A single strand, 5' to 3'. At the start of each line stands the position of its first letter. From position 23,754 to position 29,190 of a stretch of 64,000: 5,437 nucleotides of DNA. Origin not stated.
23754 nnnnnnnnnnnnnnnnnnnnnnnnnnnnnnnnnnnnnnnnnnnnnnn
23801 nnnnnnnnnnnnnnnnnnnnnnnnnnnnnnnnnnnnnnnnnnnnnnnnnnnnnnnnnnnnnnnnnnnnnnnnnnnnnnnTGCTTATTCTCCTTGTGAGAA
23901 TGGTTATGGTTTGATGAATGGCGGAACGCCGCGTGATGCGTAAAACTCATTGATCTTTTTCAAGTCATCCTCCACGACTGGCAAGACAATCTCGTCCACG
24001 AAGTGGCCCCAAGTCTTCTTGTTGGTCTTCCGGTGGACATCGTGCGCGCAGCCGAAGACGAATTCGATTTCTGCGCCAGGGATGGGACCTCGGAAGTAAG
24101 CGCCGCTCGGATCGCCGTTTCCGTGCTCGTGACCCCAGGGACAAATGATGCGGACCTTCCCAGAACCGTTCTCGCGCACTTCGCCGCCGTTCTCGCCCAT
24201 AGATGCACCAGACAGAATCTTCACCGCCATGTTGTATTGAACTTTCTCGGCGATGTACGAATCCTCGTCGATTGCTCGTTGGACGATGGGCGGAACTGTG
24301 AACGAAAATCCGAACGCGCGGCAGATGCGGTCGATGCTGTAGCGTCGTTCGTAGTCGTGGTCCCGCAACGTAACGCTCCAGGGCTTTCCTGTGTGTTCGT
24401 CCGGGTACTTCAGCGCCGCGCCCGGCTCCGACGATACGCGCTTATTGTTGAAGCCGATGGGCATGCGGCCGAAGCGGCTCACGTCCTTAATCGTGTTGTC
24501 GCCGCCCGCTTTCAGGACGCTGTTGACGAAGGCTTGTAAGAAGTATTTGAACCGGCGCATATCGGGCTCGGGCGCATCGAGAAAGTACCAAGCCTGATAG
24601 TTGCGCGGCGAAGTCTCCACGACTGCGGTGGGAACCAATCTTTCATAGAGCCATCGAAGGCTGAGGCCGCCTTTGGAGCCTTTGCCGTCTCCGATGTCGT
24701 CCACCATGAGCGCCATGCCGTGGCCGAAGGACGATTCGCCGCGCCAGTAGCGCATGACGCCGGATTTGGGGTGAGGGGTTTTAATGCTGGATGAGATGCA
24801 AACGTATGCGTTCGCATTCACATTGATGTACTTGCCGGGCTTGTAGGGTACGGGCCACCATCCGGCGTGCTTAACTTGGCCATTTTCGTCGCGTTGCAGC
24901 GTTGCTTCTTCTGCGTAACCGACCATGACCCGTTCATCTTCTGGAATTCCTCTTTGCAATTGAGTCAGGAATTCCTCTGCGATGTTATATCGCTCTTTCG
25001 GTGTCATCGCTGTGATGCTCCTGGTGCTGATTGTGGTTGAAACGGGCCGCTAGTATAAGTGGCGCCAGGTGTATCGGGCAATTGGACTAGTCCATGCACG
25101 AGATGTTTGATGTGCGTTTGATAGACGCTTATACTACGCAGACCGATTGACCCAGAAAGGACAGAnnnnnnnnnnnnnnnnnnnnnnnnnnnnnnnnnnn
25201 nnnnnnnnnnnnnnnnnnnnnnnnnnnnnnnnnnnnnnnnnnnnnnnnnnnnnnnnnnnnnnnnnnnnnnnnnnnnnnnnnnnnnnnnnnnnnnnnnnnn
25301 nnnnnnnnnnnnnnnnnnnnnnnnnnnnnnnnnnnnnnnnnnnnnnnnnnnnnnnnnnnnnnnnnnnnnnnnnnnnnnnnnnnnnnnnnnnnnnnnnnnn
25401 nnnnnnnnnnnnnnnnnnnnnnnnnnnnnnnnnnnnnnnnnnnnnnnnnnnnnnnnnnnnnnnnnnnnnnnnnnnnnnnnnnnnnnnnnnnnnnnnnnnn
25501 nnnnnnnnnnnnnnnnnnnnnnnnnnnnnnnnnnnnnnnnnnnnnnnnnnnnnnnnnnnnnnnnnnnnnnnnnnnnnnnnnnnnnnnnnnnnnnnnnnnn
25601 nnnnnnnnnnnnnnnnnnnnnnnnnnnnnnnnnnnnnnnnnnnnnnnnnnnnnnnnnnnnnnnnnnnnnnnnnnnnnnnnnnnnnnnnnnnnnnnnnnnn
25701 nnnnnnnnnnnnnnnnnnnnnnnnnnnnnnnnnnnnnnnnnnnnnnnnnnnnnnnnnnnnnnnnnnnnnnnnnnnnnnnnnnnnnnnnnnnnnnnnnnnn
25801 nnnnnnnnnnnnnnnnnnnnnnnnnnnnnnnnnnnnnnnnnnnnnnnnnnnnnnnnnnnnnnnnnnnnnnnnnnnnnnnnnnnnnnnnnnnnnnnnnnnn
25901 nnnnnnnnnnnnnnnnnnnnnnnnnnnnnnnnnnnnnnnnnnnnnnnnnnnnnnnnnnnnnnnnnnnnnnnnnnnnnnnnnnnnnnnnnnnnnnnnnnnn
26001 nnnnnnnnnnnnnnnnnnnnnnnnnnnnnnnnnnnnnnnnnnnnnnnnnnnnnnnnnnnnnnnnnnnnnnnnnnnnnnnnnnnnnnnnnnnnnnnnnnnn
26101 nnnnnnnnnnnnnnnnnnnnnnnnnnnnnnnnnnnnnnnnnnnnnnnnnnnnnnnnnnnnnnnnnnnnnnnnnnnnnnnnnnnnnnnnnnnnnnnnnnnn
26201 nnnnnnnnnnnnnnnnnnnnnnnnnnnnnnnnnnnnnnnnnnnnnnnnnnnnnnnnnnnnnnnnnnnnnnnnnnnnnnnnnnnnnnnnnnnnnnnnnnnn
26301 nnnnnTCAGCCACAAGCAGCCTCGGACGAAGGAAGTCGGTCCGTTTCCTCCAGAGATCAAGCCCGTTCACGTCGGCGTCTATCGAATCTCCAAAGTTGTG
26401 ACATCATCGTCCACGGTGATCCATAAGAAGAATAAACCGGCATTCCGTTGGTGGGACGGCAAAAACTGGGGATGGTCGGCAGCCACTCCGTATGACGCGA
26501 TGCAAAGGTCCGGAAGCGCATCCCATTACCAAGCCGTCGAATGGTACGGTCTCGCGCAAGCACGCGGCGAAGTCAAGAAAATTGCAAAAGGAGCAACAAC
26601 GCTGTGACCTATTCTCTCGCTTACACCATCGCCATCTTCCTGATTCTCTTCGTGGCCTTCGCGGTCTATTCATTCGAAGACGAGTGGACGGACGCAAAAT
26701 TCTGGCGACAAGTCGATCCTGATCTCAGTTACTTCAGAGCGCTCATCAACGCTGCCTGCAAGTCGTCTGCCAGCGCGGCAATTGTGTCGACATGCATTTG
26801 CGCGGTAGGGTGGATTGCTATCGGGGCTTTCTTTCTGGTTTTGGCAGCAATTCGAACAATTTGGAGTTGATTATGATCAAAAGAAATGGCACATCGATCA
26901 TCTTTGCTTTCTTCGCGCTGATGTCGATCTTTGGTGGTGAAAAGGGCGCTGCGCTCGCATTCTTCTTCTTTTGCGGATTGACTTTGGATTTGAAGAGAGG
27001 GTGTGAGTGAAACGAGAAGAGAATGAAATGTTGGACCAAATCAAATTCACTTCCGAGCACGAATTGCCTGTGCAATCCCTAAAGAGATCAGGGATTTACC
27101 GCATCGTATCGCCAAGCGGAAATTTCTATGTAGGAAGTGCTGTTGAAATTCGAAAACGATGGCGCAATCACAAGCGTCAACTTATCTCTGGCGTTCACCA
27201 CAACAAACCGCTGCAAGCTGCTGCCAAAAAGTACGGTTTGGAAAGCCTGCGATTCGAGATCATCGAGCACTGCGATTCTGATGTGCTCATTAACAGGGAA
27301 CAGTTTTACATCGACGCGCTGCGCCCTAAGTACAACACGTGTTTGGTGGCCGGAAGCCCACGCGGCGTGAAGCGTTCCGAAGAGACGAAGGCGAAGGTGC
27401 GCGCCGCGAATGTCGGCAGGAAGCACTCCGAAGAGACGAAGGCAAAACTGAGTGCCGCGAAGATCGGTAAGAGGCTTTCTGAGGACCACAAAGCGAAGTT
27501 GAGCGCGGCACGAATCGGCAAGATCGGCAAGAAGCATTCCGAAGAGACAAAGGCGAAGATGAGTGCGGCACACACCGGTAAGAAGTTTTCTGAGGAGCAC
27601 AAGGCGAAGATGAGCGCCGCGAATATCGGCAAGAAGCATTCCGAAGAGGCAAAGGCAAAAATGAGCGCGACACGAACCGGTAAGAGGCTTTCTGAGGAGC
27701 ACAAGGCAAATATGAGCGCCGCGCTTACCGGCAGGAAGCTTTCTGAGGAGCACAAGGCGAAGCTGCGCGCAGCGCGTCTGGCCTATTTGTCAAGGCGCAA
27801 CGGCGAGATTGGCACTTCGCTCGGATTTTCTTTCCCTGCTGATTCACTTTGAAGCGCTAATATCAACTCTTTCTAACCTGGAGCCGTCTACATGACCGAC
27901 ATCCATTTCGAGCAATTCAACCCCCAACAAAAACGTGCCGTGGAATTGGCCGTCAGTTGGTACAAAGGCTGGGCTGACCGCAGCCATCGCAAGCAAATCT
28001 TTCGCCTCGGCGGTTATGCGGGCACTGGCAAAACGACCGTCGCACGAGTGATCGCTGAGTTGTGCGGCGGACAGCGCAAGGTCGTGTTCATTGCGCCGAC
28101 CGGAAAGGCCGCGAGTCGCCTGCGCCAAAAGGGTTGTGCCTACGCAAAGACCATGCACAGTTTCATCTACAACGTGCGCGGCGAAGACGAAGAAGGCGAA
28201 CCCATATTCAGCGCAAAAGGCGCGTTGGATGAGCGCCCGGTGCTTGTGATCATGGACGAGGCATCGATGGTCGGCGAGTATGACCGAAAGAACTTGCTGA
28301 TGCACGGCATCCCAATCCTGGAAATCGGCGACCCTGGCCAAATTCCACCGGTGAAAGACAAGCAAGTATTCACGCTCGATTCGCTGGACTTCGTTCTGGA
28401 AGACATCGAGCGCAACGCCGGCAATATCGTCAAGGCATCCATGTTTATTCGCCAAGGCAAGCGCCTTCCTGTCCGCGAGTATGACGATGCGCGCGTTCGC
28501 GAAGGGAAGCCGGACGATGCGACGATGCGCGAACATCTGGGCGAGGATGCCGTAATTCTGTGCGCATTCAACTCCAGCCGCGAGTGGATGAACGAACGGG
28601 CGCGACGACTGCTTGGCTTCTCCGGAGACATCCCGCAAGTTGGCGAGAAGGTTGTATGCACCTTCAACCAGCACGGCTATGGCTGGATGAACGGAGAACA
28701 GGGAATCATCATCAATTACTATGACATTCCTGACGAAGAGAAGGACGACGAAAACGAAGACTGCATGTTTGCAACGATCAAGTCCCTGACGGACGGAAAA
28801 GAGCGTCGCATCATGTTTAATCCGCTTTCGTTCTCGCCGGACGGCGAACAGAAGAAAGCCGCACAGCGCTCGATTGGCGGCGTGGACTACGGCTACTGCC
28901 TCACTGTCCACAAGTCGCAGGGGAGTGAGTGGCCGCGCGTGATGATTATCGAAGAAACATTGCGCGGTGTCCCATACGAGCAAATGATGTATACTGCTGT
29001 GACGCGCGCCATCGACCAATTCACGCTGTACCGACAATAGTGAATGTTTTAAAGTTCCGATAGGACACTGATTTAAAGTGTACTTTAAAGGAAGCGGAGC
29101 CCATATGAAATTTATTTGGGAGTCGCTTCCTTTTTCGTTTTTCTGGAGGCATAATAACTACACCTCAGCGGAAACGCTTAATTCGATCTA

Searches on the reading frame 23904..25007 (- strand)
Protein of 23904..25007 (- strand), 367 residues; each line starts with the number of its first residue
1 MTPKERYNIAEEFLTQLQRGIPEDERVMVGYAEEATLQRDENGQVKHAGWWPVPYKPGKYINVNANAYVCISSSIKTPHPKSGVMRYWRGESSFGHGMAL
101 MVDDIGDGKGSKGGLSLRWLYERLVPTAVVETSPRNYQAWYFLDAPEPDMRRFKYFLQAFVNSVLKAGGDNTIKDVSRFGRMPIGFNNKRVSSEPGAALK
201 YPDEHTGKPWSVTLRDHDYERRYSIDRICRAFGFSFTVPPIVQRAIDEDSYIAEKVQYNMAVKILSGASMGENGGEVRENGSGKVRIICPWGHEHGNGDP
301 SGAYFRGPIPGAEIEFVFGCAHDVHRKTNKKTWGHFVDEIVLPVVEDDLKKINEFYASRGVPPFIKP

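Call 11: search_protein_families(library=phrogs, proteins=[window:23904-25007:-], max_evalue=0.01)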
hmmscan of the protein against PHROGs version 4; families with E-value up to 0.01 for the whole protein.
window:23904-25007:- (367 aa): 1 family
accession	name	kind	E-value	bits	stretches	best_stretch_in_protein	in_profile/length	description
phrog_4861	-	DNA, RNA and nucleotide metabolism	1.1e-160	535.7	1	3-354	4-352/358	DNA primase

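Call 12: search_protein_families(library=pfam, proteins=[window:23904-25007:-], max_evalue=0.01)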
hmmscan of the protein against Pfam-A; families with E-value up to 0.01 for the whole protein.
window:23904-25007:- (367 aa): 1 family
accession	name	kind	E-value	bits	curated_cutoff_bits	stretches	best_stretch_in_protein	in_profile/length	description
PF16793.10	RepB_primase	-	6.3e-34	117.9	24.3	1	39-229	4-176/186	RepB DNA-primase N-terminal domain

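Call 13: search_dna_similar(query=window:23904-25007:-, collection=phages, mode=protein, max_rows=30)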
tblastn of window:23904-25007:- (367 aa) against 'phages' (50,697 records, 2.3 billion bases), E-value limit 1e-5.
Records with a match: 358; places in all: 362; records where one place covers at least 80% of the query: 356.
Best place of each record, by identity: 60-80% 26; <60% 332.
By first word of the organism name: Pseudomonas 294; Escherichia 27; Serratia 9; Burkholderia 6; Xanthomonas 6; Pbunalikevirus 4; Pantoea 3; Luteibacter 1; Phage 1; Xylella 1; and 6 more.
By host as written in the record: Pseudomonas aeruginosa 116; Pseudomonas aeruginosa PAO1 87; Pseudomonas sp. 28; - 27; Escherichia coli 13; Pseudomonas aeruginosa PA14 8; Serratia marcescens 7; Escherichia coli O157:H7 5; and 47 more.
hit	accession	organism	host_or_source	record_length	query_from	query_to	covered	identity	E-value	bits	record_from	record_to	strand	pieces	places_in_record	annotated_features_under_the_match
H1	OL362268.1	Pseudomonas phage 6917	Pseudomona aeruginosa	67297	1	353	96%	62.8%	5e-123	573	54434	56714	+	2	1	hypothetical protein (x5)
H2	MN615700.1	Pseudomonas phage vB_PaeM_SMS12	Pseudomonas aeruginosa PAO1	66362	1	353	96%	61.7%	3e-92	469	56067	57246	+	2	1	hypothetical protein (x3)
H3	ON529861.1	Luteibacter phage vB_LflM-Pluto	Luteibacter sp. EIF3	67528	1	353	96%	61.2%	2e-126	405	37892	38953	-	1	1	hypothetical protein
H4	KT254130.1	Pbunalikevirus phiVader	Chyrseobacterium sp.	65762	1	353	96%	60.3%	3e-123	396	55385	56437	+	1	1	hypothetical protein (x2)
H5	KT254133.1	Pbunalikevirus phiFenriz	Chyrseobacterium sp.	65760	1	353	96%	60.3%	3e-123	396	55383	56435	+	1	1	hypothetical protein (x2)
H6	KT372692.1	Pseudomonas phage Kraken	Pseudomonas aeruginosa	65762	1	353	96%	60.3%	3e-123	396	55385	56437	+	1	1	hypothetical protein (x2)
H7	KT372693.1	Pseudomonas phage Kula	Pseudomonas aeruginosa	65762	1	353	96%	60.3%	3e-123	396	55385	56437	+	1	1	hypothetical protein (x2)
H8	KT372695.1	Pseudomonas phage Nessie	Pseudomonas aeruginosa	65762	1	353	96%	60.3%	3e-123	396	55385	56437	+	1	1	hypothetical protein (x2)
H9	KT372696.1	Pseudomonas phage Poseidon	Pseudomonas aeruginosa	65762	1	353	96%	60.3%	3e-123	396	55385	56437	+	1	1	hypothetical protein (x2)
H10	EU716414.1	Pseudomonas phage PB1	Pseudomonas aeruginosa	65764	1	353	96%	60.3%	3e-123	396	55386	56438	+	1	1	conserved hypothetical protein (x2)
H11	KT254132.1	Pbunalikevirus phiHabibi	Chyrseobacterium sp.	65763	1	353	96%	60.3%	3e-123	396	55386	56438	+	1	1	hypothetical protein (x2)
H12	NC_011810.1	Pseudomonas phage PB1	Pseudomonas aeruginosa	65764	1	353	96%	60.3%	3e-123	396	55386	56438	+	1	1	DNA primase | hypothetical protein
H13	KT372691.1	Pseudomonas phage Jollyroger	Pseudomonas aeruginosa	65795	1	353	96%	60.3%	3e-123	396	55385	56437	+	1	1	hypothetical protein (x2)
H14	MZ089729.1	Pseudomonas phage PSA07_PB1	wastewater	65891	1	353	96%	60.3%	3e-123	396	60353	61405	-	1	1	hypothetical protein (x2)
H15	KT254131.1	Pbunalikevirus phiMoody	Chyrseobacterium sp.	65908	1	353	96%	60.3%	3e-123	396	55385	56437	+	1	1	hypothetical protein (x2)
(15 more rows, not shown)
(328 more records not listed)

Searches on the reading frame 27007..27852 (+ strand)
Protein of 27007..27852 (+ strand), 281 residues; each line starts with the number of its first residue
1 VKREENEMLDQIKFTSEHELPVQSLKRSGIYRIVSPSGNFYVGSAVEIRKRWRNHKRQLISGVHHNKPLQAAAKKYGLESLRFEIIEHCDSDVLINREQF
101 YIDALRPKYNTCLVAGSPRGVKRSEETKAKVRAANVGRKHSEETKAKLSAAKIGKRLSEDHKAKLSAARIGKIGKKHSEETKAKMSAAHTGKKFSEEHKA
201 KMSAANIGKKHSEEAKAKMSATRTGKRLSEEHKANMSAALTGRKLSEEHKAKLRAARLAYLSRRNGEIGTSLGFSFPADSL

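Call 84: search_protein_families(library=phrogs, proteins=[window:27007-27852:+], max_evalue=0.00001)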
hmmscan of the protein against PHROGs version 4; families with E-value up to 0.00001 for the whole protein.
window:27007-27852:+ (281 aa): 5 families
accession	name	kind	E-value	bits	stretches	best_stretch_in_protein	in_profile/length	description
phrog_314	-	DNA, RNA and nucleotide metabolism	1.6e-48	167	3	27-185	178-337/574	homing endonuclease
phrog_32884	-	unknown function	3.2e-25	89.4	2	183-226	23-66/71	-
phrog_7168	-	DNA, RNA and nucleotide metabolism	9e-14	52.6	1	29-172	3-153/284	homing endonuclease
phrog_655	-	DNA, RNA and nucleotide metabolism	3.7e-09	37.9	0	164-247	108-191/343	homing endonuclease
phrog_5123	-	DNA, RNA and nucleotide metabolism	7.1e-06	27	0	35-103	10-77/152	homing endonuclease with GIY-YIG motif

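Call 95: search_protein_families(library=pfam, proteins=[window:27007-27852:+], max_evalue=0.001)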
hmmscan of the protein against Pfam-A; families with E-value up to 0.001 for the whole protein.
window:27007-27852:+ (281 aa): 2 families
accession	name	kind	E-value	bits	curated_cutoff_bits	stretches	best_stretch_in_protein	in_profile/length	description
PF07460.16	NUMOD3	-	8e-28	96.5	20.4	4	174-193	1-20/37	NUMOD3 motif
PF01541.30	GIY-YIG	-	1.5e-10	41.7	22.6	1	28-110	2-78/78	GIY-YIG catalytic domain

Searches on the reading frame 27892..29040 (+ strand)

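Call 84: search_protein_families(library=phrogs, proteins=[window:27892-29040:+], max_evalue=0.00001)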
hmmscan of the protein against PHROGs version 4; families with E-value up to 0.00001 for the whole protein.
window:27892-29040:+ (382 aa): 3 families
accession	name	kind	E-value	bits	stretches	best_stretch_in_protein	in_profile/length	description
phrog_325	-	DNA, RNA and nucleotide metabolism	1.2e-98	332.7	1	3-381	465-868/986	Dda-like helicase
phrog_4412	-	DNA, RNA and nucleotide metabolism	4.7e-28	98.9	2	33-192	344-507/743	exonuclease V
phrog_1967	-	DNA, RNA and nucleotide metabolism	4.1e-10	39.9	0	7-99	151-240/776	DNA helicase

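Call 95: search_protein_families(library=pfam, proteins=[window:27892-29040:+], max_evalue=0.001)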
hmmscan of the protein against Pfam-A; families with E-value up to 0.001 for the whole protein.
window:27892-29040:+ (382 aa): 6 families
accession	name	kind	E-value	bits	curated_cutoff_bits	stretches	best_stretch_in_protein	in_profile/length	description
PF13604.12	AAA_30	-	5.1e-20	72.5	27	1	32-192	16-174/191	AAA domain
PF13245.12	AAA_19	-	1.5e-15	58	25.1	1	34-154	11-132/134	AAA domain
PF13538.12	UvrD_C_2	-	2.9e-12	46.7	27.4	1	333-375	1-47/52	UvrD-like helicase C-terminal domain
PF05970.20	PIF1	-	1e-05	25.7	25.9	1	33-128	21-115/223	PIF1-like helicase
PF01443.25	Viral_helicase1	-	1.1e-05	25.9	21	0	330-380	177-227/228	Viral superfamily 1 RNA helicase core domain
PF13238.12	AAA_18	-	0.00024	22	29.4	0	39-59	3-23/128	AAA domain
